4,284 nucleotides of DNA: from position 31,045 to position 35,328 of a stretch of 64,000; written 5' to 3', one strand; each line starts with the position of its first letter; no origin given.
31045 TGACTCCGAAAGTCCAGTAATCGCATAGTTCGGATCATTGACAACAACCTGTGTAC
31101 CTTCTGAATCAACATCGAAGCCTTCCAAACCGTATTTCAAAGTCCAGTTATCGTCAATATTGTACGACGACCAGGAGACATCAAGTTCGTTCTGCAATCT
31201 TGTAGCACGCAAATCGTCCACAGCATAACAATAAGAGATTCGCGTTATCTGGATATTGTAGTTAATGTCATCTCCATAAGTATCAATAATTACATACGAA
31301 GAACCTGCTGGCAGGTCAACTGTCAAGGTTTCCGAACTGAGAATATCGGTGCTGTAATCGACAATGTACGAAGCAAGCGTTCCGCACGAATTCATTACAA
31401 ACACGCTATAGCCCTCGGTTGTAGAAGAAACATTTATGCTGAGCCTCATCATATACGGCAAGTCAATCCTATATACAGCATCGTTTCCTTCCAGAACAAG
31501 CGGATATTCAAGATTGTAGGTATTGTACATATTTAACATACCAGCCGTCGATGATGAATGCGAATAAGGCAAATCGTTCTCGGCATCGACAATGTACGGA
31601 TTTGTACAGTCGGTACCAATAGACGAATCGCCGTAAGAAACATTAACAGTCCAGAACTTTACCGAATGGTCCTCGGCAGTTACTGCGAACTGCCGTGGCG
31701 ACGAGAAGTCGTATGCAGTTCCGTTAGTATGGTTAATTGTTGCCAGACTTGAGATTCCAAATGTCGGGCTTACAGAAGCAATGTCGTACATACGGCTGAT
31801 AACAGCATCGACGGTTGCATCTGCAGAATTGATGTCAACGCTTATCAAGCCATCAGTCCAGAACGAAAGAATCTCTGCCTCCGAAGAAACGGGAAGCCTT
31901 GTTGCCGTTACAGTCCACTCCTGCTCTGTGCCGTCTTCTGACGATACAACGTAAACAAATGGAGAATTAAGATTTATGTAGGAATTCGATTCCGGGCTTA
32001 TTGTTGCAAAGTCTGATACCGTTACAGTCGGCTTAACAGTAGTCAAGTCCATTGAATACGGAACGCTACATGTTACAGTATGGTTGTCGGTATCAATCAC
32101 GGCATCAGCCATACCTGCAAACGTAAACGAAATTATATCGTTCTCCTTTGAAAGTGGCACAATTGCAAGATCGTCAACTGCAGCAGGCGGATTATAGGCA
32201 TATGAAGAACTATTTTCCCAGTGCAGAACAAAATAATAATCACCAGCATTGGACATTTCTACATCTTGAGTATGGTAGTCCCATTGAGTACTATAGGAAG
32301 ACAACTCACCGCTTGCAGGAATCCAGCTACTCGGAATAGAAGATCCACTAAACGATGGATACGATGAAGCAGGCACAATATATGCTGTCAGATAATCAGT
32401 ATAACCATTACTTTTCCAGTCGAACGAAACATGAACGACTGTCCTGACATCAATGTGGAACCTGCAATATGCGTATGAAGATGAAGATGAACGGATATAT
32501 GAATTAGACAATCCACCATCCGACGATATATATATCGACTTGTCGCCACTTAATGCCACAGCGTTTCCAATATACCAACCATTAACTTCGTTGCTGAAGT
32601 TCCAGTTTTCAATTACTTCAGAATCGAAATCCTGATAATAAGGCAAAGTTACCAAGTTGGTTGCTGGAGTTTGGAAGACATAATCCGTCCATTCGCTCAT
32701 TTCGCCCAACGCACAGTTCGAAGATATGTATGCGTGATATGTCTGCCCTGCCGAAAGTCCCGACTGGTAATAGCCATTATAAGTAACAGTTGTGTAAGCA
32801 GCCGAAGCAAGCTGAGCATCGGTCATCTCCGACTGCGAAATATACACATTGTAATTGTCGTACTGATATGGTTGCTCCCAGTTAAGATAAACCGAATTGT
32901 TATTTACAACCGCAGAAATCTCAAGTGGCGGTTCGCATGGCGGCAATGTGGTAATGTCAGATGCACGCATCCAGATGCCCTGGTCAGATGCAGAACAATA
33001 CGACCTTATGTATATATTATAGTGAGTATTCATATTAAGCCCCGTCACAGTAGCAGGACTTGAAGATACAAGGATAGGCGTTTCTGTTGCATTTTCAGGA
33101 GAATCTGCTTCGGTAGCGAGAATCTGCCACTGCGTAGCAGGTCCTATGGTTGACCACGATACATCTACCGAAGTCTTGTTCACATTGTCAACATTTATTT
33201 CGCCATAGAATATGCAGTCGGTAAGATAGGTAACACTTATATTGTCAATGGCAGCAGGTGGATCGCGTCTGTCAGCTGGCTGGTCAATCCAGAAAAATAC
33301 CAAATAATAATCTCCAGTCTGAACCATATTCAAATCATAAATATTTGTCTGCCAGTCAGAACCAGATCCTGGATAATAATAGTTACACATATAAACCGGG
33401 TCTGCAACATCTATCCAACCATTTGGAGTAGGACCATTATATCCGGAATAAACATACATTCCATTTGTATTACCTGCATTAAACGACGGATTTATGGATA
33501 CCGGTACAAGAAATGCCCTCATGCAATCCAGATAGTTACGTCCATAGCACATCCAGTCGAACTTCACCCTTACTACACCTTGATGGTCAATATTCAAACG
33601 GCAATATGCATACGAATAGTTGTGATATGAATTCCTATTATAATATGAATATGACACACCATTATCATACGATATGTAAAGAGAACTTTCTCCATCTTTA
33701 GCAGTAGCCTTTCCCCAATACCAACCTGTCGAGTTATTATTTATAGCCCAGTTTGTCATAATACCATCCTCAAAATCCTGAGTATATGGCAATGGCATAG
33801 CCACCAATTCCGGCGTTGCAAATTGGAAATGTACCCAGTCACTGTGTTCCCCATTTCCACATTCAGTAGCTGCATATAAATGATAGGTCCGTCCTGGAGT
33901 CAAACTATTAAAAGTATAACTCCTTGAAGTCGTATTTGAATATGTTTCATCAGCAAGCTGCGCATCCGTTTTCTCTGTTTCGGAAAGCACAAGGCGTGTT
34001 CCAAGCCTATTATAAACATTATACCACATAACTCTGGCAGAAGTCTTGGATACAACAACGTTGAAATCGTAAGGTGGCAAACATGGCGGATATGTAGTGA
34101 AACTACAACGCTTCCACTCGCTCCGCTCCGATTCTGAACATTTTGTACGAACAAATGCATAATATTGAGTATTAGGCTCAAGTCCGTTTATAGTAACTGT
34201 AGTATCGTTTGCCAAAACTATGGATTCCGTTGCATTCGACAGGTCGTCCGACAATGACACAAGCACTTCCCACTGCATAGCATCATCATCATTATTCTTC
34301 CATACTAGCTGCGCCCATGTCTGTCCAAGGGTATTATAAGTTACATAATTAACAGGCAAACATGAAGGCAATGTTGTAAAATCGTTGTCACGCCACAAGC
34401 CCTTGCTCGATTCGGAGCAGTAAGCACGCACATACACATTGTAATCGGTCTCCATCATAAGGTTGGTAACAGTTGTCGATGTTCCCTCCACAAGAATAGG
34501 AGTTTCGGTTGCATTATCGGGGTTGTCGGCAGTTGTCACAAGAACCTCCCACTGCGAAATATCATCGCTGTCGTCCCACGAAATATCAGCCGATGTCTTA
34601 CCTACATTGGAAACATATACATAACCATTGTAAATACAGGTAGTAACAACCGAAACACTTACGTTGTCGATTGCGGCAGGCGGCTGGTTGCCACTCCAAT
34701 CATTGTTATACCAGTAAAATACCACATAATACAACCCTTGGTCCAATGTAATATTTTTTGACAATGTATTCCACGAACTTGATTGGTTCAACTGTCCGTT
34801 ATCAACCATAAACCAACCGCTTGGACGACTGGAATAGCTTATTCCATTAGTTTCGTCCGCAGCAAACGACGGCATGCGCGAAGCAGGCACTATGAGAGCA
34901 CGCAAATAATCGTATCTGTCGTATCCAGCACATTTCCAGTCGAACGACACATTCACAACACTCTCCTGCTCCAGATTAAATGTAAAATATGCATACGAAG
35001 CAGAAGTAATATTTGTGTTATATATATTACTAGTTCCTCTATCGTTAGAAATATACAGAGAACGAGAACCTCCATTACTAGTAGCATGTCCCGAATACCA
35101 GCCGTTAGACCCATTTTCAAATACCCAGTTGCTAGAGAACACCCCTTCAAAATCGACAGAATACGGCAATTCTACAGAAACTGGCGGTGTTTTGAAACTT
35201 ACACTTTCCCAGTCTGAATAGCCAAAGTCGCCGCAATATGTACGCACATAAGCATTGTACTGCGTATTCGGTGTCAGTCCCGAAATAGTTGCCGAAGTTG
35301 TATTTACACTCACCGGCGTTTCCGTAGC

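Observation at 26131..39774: Eleven MAM/choice-of-anchor-J-like modules interleaved with ~13 FN3 domains in one polypeptide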

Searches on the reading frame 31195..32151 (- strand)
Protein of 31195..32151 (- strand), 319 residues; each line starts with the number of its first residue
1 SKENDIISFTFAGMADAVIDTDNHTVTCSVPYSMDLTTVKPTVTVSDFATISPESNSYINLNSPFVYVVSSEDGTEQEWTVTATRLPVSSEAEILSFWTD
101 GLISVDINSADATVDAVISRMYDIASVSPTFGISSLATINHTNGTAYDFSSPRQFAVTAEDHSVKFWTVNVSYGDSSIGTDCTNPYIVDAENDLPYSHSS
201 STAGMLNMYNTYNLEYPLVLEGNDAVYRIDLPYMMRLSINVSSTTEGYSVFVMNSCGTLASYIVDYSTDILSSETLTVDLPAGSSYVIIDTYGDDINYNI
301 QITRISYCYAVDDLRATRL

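Call 21: search_protein_families(library=pfam, proteins=[window:31195-32151:-], max_evalue=0.1)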
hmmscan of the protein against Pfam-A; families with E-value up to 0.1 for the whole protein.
window:31195-32151:- (319 aa): 2 families
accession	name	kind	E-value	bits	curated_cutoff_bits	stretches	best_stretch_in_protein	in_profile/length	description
PF16410.10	DUF5018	-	2.2e-11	43.7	38.2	2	4-83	134-213/352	Domain of unknown function (DUF5018)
PF22243.2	DUF5018-rel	-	2.9e-06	27.9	28.1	1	127-170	67-115/115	DUF5018-related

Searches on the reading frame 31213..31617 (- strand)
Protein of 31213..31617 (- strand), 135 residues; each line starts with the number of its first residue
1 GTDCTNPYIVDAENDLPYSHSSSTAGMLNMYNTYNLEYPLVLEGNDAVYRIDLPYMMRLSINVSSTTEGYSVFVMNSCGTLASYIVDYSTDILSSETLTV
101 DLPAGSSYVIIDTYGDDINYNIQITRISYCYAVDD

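Call 67: search_solved_structures(query=window:31213-31617:-, max_evalue=10)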
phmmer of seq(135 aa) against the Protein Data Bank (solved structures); distinct sequences matched with E-value up to 10: 1.
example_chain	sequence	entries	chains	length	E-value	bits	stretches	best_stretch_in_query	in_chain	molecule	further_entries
1jju_B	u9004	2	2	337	0.063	16.8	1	26-107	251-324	QUINOHEMOPROTEIN AMINE DEHYDROGENASE | quinohemoprotein amine dehydrogenase 40 kDa subunit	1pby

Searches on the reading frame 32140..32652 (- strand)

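Call 13: search_protein_families(library=pfam, proteins=[window:32140-32652:-], max_evalue=10)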
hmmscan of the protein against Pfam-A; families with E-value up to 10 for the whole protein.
seq(171 aa): 1 family
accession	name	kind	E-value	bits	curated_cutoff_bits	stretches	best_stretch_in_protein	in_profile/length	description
PF05611.16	DUF780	-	2.7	9.3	25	1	36-64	2-29/71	Caenorhabditis elegans protein of unknown function (DUF780)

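Call 14: search_protein_families(library=ncbifam, proteins=[window:32140-32652:-], max_evalue=10)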
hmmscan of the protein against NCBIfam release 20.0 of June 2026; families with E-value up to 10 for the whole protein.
seq(171 aa): 1 family
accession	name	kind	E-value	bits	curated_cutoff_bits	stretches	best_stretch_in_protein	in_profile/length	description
NF047708.1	LIC20153_fam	subfamily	1.1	9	120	1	130-150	138-158/164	LIC20153 family lipoprotein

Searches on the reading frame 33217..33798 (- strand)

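Call 13: search_protein_families(library=pfam, proteins=[window:33217-33798:-], max_evalue=10)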
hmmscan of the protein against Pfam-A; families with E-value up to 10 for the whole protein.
seq(194 aa): 2 families
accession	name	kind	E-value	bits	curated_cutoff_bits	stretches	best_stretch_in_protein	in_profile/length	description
PF02018.23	CBM_4_9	-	0.012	16.4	25.9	1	5-43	5-42/136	Carbohydrate binding domain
PF17145.10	DUF5119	-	0.053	13.8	27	1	72-110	13-53/191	Domain of unknown function (DUF5119)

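Call 14: search_protein_families(library=ncbifam, proteins=[window:33217-33798:-], max_evalue=10)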
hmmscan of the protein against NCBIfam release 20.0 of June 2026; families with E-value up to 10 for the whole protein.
seq(194 aa): 0 families

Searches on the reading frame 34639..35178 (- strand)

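Call 13: search_protein_families(library=pfam, proteins=[window:34639-35178:-], max_evalue=10)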
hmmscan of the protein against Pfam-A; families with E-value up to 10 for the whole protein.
seq(180 aa): 0 families

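Call 14: search_protein_families(library=ncbifam, proteins=[window:34639-35178:-], max_evalue=10)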
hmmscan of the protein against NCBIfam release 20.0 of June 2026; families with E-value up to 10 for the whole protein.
seq(180 aa): 1 family
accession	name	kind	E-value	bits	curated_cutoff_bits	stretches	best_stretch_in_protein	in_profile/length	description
NF007419.0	PRK09958.1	equivalog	0.17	11.4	251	1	26-78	85-136/204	acid-sensing system DNA-binding response regulator EvgA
